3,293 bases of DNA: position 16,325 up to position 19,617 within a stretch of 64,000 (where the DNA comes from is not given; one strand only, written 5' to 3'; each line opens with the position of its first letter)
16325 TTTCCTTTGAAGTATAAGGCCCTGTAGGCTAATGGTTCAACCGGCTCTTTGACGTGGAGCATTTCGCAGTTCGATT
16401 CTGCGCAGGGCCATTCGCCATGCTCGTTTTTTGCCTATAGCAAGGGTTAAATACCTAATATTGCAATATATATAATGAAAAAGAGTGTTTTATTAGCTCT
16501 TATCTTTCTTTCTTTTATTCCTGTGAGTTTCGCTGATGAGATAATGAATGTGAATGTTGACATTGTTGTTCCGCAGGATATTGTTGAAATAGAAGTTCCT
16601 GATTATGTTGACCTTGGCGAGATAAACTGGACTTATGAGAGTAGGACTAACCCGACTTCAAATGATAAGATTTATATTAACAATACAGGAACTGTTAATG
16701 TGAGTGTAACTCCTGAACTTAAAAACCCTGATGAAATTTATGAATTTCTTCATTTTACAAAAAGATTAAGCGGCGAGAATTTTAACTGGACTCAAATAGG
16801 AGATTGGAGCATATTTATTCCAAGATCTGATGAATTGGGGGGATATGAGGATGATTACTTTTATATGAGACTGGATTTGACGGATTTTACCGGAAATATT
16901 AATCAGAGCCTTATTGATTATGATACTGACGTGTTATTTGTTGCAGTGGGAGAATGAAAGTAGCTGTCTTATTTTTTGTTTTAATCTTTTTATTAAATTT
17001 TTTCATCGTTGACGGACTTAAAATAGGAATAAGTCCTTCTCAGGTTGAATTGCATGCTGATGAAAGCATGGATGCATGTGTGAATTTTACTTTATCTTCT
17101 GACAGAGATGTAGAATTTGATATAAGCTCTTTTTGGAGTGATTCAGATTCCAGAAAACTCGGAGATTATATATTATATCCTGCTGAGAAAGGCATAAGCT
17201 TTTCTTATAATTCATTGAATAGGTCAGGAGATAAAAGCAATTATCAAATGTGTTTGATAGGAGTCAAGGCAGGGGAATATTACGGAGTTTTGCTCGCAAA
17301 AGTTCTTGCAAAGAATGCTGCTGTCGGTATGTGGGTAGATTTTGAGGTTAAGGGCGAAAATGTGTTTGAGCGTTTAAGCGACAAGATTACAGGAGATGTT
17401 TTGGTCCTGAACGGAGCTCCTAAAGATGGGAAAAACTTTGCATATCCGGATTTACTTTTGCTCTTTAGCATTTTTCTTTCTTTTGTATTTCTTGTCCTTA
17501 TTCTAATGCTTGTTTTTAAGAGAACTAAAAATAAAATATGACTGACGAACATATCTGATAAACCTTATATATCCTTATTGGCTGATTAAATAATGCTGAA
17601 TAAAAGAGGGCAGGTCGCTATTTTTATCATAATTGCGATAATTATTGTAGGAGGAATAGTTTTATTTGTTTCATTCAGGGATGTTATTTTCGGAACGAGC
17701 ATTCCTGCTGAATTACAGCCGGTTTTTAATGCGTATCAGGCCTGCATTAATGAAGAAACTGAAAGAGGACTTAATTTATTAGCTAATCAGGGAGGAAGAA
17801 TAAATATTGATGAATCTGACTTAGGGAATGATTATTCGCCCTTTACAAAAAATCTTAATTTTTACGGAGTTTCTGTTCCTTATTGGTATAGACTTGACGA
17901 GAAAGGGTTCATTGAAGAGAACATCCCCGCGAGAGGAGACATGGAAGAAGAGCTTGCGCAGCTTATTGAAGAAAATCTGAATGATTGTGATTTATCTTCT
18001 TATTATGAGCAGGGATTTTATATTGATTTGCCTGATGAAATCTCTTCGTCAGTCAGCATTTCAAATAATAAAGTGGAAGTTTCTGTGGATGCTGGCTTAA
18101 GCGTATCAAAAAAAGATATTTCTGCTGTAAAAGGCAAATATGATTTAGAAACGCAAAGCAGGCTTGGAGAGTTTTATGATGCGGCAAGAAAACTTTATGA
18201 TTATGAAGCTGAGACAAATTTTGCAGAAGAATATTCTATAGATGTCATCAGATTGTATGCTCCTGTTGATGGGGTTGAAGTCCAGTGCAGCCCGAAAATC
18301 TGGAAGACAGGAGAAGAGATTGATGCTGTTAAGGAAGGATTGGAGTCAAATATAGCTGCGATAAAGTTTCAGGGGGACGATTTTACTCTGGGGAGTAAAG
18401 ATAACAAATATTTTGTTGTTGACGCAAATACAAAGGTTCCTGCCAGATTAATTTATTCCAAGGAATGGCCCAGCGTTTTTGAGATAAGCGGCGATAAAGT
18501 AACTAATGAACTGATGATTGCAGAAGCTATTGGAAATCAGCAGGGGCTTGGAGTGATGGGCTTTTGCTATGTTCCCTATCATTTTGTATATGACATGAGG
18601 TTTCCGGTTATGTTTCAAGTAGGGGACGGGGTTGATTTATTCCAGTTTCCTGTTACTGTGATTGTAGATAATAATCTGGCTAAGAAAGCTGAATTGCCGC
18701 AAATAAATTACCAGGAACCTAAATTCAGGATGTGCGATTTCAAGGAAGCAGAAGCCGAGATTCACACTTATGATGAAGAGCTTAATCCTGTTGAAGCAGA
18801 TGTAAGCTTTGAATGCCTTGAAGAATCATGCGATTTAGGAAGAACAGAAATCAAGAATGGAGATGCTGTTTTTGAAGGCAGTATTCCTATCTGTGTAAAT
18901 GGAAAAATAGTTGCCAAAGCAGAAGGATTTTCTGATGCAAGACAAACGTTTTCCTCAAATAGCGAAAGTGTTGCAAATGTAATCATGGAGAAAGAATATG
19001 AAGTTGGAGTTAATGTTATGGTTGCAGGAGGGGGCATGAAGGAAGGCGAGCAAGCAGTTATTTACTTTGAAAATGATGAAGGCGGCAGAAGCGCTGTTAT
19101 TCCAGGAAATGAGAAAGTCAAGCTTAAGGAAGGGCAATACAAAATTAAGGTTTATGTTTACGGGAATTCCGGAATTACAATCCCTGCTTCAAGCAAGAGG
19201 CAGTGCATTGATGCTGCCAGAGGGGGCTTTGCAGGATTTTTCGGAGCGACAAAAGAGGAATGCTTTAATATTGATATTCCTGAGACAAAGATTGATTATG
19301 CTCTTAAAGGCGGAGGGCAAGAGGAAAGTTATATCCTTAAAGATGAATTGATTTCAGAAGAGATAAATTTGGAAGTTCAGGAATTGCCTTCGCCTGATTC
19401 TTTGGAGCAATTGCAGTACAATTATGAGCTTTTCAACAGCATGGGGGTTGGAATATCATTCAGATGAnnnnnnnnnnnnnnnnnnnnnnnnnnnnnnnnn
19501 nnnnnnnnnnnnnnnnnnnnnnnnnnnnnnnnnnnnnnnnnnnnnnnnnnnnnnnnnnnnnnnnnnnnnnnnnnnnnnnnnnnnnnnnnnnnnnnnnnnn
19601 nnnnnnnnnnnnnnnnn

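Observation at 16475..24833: Four-gene translationally coupled surface operon: two small secreted proteins, a 624-aa pilin-like protein with class III signal peptide, and a 1789-aa Cys-rich giant protein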

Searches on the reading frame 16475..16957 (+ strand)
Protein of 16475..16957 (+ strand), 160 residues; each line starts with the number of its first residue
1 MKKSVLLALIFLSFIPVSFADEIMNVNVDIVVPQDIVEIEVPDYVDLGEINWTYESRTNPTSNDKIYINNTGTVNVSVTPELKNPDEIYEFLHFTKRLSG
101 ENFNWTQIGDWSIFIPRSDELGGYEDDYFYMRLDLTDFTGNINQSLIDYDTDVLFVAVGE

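Call 4: search_protein_families(library=pfam, proteins=[window:16475-16957:+], max_evalue=1)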
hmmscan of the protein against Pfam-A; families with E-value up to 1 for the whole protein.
window:16475-16957:+ (160 aa): 2 families
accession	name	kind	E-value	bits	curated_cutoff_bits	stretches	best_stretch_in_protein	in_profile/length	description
PF03032.20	FSAP_sig_propep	-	0.0014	19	27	1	1-22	3-23/46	Frog skin active peptide family signal and propeptide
PF01378.23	IgG_binding_B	-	0.065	14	25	0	46-59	47-60/68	B domain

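Call 5: search_protein_families(library=ncbifam, proteins=[window:16475-16957:+], max_evalue=1)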
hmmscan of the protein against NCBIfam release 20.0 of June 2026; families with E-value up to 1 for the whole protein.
window:16475-16957:+ (160 aa): 0 families

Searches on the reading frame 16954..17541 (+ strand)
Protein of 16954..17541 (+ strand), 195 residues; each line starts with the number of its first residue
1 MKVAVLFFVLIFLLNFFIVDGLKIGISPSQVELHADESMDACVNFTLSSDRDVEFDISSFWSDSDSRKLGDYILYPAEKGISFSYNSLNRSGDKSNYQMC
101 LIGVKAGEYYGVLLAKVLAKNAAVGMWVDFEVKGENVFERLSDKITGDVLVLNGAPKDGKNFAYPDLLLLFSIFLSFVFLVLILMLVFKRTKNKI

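Call 4: search_protein_families(library=pfam, proteins=[window:16954-17541:+], max_evalue=1)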
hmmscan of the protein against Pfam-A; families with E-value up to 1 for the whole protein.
window:16954-17541:+ (195 aa): 1 family
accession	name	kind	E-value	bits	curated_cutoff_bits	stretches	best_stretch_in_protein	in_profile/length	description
PF20287.3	SH3DP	-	0.23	11.6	25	1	91-148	3-60/122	SH3 fold domain associated with phage DNA polymerases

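Call 5: search_protein_families(library=ncbifam, proteins=[window:16954-17541:+], max_evalue=1)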
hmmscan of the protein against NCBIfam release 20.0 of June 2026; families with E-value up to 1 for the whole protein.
window:16954-17541:+ (195 aa): 1 family
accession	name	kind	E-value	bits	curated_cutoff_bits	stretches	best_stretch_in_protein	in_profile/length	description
NF009301.0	PRK12658.1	equivalog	0.04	13.7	156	1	156-190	64-98/125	Na+/H+ antiporter subunit C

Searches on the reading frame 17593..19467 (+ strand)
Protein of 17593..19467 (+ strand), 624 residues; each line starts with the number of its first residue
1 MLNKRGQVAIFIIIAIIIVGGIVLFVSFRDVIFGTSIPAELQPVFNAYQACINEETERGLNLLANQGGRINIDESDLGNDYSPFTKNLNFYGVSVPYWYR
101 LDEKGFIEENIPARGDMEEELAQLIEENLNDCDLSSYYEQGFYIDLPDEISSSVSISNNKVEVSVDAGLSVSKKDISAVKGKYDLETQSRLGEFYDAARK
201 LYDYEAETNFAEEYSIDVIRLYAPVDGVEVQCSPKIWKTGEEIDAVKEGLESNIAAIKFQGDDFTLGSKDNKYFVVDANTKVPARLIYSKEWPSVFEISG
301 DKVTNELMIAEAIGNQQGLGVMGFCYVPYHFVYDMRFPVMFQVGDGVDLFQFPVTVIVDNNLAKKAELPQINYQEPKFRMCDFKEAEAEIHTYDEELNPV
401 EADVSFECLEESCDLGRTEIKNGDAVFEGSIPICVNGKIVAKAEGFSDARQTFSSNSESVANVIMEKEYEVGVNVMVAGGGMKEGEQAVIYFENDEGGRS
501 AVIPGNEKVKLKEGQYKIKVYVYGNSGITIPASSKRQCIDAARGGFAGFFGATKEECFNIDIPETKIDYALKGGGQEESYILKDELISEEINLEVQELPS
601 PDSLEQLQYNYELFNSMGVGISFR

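Call 4: search_protein_families(library=pfam, proteins=[window:17593-19467:+], max_evalue=1)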
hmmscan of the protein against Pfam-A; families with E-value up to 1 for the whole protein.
window:17593-19467:+ (624 aa): 1 family
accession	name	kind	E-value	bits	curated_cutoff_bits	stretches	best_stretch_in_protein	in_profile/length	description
PF03935.22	SKN1_KRE6_Sbg1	-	0.089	11.6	30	1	207-249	434-476/501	Beta-glucan synthesis-associated protein SKN1/KRE6/Sbg1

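Call 5: search_protein_families(library=ncbifam, proteins=[window:17593-19467:+], max_evalue=1)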
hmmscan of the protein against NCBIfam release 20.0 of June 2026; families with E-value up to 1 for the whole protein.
window:17593-19467:+ (624 aa): 0 families

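Call 8: find_homologous_proteins(query=window:17593-19467:+)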
Query window:17593-19467:+ (624 aa): 1050 proteins with E <= 0.001 among 8000 candidates; the best 120 are listed.
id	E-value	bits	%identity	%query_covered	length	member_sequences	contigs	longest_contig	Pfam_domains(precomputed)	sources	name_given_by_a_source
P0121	0.0e+0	1399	100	100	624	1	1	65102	-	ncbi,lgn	-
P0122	1.8e-284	963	65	100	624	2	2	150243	-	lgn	-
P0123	6.1e-229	779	55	100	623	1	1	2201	-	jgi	-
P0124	1.5e-223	762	54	99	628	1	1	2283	-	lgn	-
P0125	7.7e-220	749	52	100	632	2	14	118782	-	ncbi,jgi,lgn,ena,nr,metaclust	ncbi:hypothetical protein GW924_04490 [Candidatus Pacearchaeota archaeon]|nr:hypothetical protein [C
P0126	1.6e-219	748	53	100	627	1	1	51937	-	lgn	-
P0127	1.3e-217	742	51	96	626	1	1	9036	-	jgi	-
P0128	1.5e-215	735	52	100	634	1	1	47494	-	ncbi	-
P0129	8.8e-215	733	51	100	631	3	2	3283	-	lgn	-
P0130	5.6e-214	730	51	99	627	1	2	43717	-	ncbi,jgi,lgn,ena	-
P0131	9.5e-214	729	51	100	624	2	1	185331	-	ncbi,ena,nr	ncbi:MAG: hypothetical protein IIA87_00675 [Nanoarchaeota archaeon]|nr:hypothetical protein [Nanoarc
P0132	1.4e-213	729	53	100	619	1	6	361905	-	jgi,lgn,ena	-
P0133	9.5e-211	719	51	100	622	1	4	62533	-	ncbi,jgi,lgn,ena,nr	ncbi:hypothetical protein COU60_01485 [Candidatus Pacearchaeota archaeon CG10_big_fil_rev_8_21_14_0_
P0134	1.0e-210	719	50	99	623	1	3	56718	-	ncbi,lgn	-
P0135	6.9e-208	710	50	100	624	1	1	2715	-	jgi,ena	-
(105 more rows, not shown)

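Call 19: search_solved_structures(query=A2, max_evalue=1)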
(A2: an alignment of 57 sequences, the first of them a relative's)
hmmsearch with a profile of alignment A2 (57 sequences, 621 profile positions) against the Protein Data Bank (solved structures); distinct sequences matched with E-value up to 1: 3.
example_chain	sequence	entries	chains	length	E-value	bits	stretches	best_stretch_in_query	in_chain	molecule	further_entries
4pmd_A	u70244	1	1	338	0.56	11.7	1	202-252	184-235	Endo-1,4-beta-xylanase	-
4l4p_A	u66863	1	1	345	0.59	11.7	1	202-252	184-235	Endo-1,4-beta-xylanase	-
4l4o_A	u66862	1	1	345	0.72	11.4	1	202-252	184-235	Endo-1,4-beta-xylanase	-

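Call 32: predict_structure(alignment_id=A2)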
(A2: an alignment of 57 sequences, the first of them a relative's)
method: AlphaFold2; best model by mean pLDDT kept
length: 624 residues; sequences in the alignment: 57
mean_pLDDT: 81.7   pTM: 0.64
mean pLDDT of the five models: 81.7, 81.0, 79.4, 79.4, 77.6
residues with pLDDT >= 90: 206; 70-90: 319; 50-70: 64; < 50: 35
segments of 3 or more residues with pLDDT < 50: 1-3, 29-34, 261-266, 316-323, 367-377
pLDDT, mean of each block of 10 residues (from residue 1): 58 81 65 62 92 93 91 62 76 85 69 92 90 89 89 94 92 89 91 93 88 90 83 83 93 84 47 65 89 87 83 57 66 91 88 90 59 43 81 90 87 86 88 87 88 88 91 90 86 85 87 92 81 77 61 74 75 90 89 90 79 86 88
secondary structure, 60 per line:
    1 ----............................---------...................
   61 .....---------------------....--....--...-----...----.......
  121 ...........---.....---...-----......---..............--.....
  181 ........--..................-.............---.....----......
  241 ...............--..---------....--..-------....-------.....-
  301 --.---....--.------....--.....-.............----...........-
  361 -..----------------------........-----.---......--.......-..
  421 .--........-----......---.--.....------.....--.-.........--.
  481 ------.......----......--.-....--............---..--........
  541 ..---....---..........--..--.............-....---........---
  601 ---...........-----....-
elements in order: H5-32 H42-65 E87-90 E93-96 E99-101 E107-109 H114-131 H135-139 E143-145 E151-156 E160-173 E176-188 H191-208 H210-222 E226-230 E235-238 H239-255 H269-272 E284-287 E295-299 E307-310 H320-323 E326-330 E332-344 E349-359 E386-393 E403-408 E411-417 E419-421 E424-431 E437-442 E449-453 E460-464 E469-477 E487-493 E498-503 E508-511 E514-525 E533-542 H546-549 E553-562 E569-581 H583-586 E590-597 H604-614 E620-623

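Call 102: search_protein_families(library=pfam, alignment_id=A2, max_evalue=0.05)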
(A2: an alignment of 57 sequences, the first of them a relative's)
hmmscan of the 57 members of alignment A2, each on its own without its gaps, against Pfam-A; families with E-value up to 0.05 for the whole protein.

A. member 1, P0121 (624 aa): 0 families

B. families by the number of members that match (of 57 scanned): 6 families
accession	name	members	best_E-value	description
PF05382.19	Amidase_5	1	0.013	Bacteriophage peptidoglycan hydrolase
PF09327.17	Phage_Tail_Tip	1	0.036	Bacteriophage tail tip fiber protein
PF00011.27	HSP20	1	0.037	Hsp20/alpha crystallin family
PF11606.14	AlcCBM31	1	0.038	Family 31 carbohydrate binding protein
PF04722.18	Ssu72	1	0.046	Ssu72-like protein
PF21975.1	ASNSD1-SEP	1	0.047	ASNSD1 upstream open reading frame protein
